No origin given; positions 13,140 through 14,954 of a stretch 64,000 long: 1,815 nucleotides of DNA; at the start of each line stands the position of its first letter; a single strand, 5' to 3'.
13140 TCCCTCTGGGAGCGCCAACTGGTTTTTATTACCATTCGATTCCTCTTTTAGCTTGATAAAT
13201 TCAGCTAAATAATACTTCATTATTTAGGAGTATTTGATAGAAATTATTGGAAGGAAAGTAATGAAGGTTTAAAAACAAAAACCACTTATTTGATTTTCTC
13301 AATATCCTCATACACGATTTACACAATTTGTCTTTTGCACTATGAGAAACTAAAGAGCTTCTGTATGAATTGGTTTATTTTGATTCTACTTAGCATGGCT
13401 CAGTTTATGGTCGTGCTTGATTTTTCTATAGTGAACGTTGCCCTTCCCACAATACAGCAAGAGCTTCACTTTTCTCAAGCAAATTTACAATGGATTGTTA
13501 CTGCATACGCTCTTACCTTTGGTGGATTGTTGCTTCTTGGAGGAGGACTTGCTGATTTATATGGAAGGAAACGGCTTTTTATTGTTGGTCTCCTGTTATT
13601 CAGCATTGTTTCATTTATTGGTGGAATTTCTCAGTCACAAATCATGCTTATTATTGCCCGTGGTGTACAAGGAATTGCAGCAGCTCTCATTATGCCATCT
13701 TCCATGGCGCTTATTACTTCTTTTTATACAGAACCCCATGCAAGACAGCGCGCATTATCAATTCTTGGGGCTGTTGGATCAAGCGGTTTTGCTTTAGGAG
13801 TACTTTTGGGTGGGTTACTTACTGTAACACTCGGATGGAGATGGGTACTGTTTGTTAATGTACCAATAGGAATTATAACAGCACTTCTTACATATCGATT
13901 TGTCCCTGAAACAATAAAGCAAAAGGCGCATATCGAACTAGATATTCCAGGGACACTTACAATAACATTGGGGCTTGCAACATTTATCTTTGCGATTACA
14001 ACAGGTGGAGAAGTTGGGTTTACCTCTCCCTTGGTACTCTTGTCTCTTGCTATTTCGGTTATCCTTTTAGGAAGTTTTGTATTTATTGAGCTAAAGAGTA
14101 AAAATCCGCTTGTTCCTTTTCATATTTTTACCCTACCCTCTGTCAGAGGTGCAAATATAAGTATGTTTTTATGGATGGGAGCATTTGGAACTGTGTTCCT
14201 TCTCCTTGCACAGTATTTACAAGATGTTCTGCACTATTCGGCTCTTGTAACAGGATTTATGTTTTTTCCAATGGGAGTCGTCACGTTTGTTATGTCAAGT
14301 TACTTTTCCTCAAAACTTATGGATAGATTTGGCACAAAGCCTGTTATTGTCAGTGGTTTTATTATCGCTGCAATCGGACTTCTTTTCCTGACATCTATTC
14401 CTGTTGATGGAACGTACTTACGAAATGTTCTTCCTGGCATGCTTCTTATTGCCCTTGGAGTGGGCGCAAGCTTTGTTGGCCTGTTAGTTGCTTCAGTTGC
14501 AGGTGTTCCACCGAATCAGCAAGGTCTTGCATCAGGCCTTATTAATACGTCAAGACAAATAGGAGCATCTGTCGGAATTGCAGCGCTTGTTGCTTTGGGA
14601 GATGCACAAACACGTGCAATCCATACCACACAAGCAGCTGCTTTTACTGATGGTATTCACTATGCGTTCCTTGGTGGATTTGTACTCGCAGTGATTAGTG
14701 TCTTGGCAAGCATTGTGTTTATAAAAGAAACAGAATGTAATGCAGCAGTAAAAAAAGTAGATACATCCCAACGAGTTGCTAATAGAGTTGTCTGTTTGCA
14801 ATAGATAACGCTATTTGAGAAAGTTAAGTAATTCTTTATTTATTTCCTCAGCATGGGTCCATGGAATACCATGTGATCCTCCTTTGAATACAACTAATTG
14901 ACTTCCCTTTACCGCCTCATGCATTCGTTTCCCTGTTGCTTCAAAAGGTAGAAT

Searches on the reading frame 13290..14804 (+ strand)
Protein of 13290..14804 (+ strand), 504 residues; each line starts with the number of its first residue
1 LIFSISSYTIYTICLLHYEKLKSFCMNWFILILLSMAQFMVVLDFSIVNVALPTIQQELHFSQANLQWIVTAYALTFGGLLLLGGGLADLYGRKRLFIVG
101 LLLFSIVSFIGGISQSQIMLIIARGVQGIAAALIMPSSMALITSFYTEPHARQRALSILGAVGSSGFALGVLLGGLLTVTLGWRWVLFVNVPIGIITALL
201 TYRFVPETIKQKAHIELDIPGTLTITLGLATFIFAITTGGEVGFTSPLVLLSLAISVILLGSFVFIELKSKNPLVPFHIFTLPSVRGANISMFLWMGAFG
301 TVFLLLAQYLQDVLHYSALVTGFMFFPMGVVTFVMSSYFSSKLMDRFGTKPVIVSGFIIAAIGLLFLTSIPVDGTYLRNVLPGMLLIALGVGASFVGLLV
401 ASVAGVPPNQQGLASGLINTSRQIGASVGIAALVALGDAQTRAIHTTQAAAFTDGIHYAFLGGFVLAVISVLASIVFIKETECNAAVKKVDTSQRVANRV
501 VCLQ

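Call 49: search_protein_families(library=pfam, proteins=[window:13290-14804:+], max_evalue=0.001)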
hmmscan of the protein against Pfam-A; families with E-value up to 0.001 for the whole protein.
window:13290-14804:+ (504 aa): 2 families
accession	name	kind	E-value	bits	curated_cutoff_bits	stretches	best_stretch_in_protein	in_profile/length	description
PF07690.21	MFS_1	-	4.4e-57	194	33.4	1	34-429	1-346/347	Major Facilitator Superfamily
PF00083.30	Sugar_tr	-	1.6e-07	31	22.3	1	35-208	6-194/452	Sugar (and other) transporter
